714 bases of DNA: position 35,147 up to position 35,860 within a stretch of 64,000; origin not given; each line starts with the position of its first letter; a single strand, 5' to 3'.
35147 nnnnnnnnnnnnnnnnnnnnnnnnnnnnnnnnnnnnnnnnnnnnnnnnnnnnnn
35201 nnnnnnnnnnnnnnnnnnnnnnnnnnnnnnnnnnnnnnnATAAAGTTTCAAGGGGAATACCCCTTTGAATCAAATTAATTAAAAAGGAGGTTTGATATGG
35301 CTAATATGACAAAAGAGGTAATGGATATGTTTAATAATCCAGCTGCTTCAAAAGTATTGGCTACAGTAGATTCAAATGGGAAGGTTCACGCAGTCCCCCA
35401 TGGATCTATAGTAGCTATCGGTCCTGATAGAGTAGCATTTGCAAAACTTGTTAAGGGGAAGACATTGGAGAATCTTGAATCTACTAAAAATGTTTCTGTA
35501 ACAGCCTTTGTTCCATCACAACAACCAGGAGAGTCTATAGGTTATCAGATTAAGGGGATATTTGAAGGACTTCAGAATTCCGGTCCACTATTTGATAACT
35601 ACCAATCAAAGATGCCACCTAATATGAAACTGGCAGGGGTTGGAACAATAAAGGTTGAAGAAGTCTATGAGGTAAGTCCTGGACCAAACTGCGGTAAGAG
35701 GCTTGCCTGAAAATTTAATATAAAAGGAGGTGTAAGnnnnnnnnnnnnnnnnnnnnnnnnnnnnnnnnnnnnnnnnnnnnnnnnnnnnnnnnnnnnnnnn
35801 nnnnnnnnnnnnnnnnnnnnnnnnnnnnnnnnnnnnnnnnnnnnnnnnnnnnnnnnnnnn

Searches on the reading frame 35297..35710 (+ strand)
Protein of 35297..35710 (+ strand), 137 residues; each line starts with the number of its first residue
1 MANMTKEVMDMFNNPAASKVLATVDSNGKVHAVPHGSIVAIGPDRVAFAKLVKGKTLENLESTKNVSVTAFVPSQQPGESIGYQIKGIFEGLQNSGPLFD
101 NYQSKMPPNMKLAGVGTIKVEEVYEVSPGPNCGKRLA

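Call 6: search_protein_families(library=pfam, proteins=[window:35297-35710:+])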
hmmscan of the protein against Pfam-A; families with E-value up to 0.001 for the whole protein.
window:35297-35710:+ (137 aa): 1 family
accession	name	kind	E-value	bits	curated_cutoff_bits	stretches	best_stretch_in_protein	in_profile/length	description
PF01243.27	PNPOx_N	-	2e-06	28.6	28.1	1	19-124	15-117/120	Pyridoxamine 5'-phosphate oxidase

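Call 9: search_protein_families(library=ncbifam, proteins=[window:35297-35710:+])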
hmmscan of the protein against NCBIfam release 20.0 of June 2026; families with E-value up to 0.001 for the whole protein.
window:35297-35710:+ (137 aa): 0 families

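Call 73: search_protein_families(library=ncbifam, proteins=[window:35297-35710:+], max_evalue=1)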
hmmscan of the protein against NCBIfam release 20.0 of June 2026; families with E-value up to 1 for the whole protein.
window:35297-35710:+ (137 aa): 2 families
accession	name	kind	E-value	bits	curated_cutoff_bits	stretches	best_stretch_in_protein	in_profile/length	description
TIGR04023.1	PPOX_MSMEG_5819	subfamily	0.078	12.9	85.6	1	21-105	17-104/115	PPOX class F420-dependent oxidoreductase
TIGR03419.1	NifU_clost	equivalog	0.15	12.5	187.9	0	5-41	2-38/121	Fe-S cluster assembly scaffold protein NifU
